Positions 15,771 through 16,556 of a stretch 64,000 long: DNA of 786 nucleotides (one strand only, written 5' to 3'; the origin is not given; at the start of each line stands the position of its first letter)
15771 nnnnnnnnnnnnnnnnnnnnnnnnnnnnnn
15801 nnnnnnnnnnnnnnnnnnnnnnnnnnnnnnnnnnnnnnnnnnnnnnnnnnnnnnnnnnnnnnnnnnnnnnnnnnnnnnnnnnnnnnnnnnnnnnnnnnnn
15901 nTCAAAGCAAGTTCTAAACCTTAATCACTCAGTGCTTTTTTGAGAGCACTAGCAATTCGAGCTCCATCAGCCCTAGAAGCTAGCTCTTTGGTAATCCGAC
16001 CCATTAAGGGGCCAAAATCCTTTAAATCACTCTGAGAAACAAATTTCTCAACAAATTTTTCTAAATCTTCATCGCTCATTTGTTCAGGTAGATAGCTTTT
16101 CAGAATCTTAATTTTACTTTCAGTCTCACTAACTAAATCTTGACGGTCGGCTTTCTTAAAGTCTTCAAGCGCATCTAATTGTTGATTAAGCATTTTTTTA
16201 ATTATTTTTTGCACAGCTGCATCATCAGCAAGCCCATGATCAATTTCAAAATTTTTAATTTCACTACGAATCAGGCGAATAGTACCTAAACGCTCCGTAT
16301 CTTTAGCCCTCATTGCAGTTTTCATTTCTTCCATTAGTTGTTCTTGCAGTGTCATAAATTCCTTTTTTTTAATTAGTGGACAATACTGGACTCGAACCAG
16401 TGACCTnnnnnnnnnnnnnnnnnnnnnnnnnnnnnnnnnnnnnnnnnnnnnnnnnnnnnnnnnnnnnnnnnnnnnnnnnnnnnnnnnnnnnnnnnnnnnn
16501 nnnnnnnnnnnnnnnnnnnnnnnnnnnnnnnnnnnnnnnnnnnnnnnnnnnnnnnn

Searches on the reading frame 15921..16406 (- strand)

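Call 82: search_protein_families(library=pfam, proteins=[window:15921-16406:-], max_evalue=0.001)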
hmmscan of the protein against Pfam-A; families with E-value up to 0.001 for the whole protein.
window:15921-16406:- (161 aa): 2 families
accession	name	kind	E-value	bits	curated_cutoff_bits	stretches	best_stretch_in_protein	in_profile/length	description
PF09424.15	YqeY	-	4.4e-36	124.5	27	1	22-159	2-143/143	Yqey-like protein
PF02637.23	GatB_Yqey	-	1.4e-05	25.4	27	0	114-159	93-148/148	GatB domain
